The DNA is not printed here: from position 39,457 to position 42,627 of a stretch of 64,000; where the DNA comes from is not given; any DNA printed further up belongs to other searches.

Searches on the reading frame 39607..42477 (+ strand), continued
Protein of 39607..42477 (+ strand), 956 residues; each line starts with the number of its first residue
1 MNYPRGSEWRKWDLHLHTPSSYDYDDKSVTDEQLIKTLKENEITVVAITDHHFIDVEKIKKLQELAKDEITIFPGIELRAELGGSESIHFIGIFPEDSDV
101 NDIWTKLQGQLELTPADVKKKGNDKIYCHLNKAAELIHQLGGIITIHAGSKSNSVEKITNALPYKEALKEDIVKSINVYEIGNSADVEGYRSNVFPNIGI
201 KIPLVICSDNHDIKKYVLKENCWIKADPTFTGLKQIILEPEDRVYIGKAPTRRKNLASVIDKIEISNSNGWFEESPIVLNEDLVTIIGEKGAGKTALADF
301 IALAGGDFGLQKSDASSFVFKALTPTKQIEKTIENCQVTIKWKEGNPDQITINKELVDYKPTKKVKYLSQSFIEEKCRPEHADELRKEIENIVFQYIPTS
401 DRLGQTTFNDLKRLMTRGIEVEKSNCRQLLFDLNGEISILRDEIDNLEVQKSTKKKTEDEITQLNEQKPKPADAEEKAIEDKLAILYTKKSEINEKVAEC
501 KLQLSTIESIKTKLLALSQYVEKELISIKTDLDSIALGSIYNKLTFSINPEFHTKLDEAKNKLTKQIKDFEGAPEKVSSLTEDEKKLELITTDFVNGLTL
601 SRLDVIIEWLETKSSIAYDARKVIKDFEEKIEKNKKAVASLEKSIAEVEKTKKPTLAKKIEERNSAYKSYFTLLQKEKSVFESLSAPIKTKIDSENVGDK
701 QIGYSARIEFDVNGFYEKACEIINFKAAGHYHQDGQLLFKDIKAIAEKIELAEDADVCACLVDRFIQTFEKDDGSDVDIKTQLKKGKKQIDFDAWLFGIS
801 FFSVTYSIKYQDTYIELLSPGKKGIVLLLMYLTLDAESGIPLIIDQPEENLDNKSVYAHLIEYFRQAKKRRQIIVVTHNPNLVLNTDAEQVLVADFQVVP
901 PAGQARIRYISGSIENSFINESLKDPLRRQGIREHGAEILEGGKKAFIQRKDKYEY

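Call 83: search_dna_similar(query=window:39607-42477:+, collection=phages, mode=protein, max_rows=12)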
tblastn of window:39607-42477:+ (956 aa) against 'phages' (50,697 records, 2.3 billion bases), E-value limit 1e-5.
Records with a match: 7; places in all: 7; records where one place covers at least 80% of the query: 0.
Best place of each record, by identity: <60% 7.
By first word of the organism name: Listeria 2; Yersinia 2; Microcystis 1; Vibrio 1; Streptococcus 1.
By host as written in the record: Listeria monocytogenes 2; Yersinia enterocolitica 2; Microcystis wesenbergii 1; Vibrio cyclitrophicus 10N.286.54.E11 1; Streptococcus suis ZKB4 1.
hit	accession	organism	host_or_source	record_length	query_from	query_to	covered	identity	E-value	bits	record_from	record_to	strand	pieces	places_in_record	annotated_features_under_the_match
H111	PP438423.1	Microcystis phage Mwe-JY31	Microcystis wesenbergii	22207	5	956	56%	32.6%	1e-30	235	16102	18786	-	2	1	hypothetical protein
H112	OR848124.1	Listeria phage LM 4-14-1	Listeria monocytogenes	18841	3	954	47%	25.9%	3e-12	135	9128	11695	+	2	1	record has no annotation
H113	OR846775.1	Listeria phage LM 4-11-1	Listeria monocytogenes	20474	3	954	47%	25.9%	3e-12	135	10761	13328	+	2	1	record has no annotation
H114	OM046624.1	Yersinia phage vB_YenM_42.18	Yersinia enterocolitica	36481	815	954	15%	37.1%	5e-14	83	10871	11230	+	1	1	chromosome partition protein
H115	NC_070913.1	Yersinia phage vB_YenM_42.18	Yersinia enterocolitica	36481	815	954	15%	37.1%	5e-14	83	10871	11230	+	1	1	chromosome partition protein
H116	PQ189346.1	Vibrio phage 10N.286.54.E11_PE001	Vibrio cyclitrophicus 10N.286.54.E11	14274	815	954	15%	35.7%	3e-13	80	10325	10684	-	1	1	hypothetical protein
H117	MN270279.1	Streptococcus phage phi-SsuZKB4_rum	Streptococcus suis ZKB4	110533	815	955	15%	33.6%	2e-12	77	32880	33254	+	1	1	hypothetical protein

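Call 85: search_protein_families(library=pfam, proteins=[L014:2291-2944:+, L037:5028-5984:+, L034:219-1544:+, L042:4-846:+, L049:5559-5936:+, L056:5511-5891:+, L061:1689-5237:+, L077:4054-5910:+, L075:4538-5935:+, L084:5438-5929:+], max_evalue=0.01)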
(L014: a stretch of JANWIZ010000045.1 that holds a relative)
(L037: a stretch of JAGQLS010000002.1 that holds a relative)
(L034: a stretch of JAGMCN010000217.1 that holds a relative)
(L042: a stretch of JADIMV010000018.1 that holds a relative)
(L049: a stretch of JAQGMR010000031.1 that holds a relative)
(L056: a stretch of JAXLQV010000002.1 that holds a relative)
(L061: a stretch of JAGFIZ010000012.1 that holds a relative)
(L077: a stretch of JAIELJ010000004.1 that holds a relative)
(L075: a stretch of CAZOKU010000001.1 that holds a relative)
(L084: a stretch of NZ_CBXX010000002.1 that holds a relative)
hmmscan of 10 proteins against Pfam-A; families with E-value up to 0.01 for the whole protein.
L014:2291-2944:+ (217 aa): 0 families

L037:5028-5984:+ (318 aa): 2 families
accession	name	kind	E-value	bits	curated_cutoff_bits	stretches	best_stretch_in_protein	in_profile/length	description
PF06616.17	BsuBI_PstI_RE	-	4.5e-62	208.5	27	1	159-311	1-153/154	BsuBI/PstI restriction endonuclease domain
PF17728.7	BsuBI_PstI_RE_N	-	2.3e-47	160.8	27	1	9-148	2-140/140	BsuBI/PstI restriction endonuclease HTH domain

L034:219-1544:+ (441 aa): 1 family
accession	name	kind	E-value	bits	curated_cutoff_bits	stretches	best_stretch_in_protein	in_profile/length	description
PF01420.25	Methylase_S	-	7.4e-40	137.3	22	2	242-409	1-154/168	Type I restriction modification DNA specificity domain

L042:4-846:+ (280 aa): 4 families
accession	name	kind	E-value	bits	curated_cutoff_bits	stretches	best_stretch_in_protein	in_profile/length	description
PF13749.12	HATPase_c_4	-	2.7e-27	95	26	1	72-164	1-89/89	Putative ATP-dependent DNA helicase recG C-terminal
PF13412.12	HTH_24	-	8.8e-05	22.4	21.9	1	214-255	6-47/48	Winged helix-turn-helix DNA-binding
PF04703.18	FaeA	-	0.00022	21.9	20.7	1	219-262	9-52/62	FaeA-like protein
PF08279.18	HTH_11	-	0.0091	16.3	25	0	214-252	3-42/55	HTH domain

L049:5559-5936:+ (125 aa): 0 families

L056:5511-5891:+ (126 aa): 0 families

L061:1689-5237:+ (1182 aa): 6 families
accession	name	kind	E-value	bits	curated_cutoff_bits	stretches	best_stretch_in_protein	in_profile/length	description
PF18766.7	SWI2_SNF2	-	2.7e-25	89.8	26.7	1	281-524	1-191/221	SWI2/SNF2 ATPase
PF04851.21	ResIII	-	2.3e-12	47.6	22.5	1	278-440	4-147/164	Type III restriction enzyme, res subunit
PF04313.20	HSDR_N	-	2.6e-12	47.4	25.1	1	117-204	108-194/198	Type I restriction enzyme R protein N terminus (HSDR_N)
PF22679.2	T1R_D3-like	-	9.3e-11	42.8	27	1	651-706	89-148/158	Type I restriction enzyme subunit R domain 3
PF00270.35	DEAD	-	6.8e-08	32.9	26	1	282-444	4-143/167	DEAD/DEAH box helicase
PF00717.28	Peptidase_S24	-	7.9e-08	32.5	23.3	1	1033-1168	2-114/116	Peptidase S24-like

L077:4054-5910:+ (618 aa): 3 families
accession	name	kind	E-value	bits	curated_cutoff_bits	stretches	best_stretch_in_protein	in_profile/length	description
PF09722.15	Xre_MbcA_ParS_C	-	1.1e-09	38.6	24.5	1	571-616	1-46/51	Antitoxin Xre/MbcA/ParS C-terminal toxin-binding domain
PF25164.1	CoiA_N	-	1.6e-06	28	26.3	1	47-79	15-47/50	Competence protein CoiA, N-terminal domain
PF25169.1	DUF7830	-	0.00048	20.4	27.5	1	48-77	33-62/72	Domain of unknown function (DUF7830)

L075:4538-5935:+ (465 aa): 3 families
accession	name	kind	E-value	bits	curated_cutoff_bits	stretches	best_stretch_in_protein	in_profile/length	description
PF21654.3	DncV-like_NTFase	-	9.2e-22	78.2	24.9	1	60-151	3-90/90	Cyclic GMP-AMP synthase DncV-like, nucleotidyltransferase domain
PF18134.7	AGS_C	-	2.2e-18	66.9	26.7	1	325-446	2-129/129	Adenylyl/Guanylyl and SMODS C-terminal sensor domain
PF18144.7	SMODS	-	5.9e-07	30.3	26.5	1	25-183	14-162/164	Second Messenger Oligonucleotide or Dinucleotide Synthetase domain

L084:5438-5929:+ (163 aa): 1 family
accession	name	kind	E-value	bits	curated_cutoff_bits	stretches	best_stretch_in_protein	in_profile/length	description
PF16473.11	Rv2179c-like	-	0.0019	18.4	27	0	13-158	2-172/177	3'-5' exoribonuclease Rv2179c-like domain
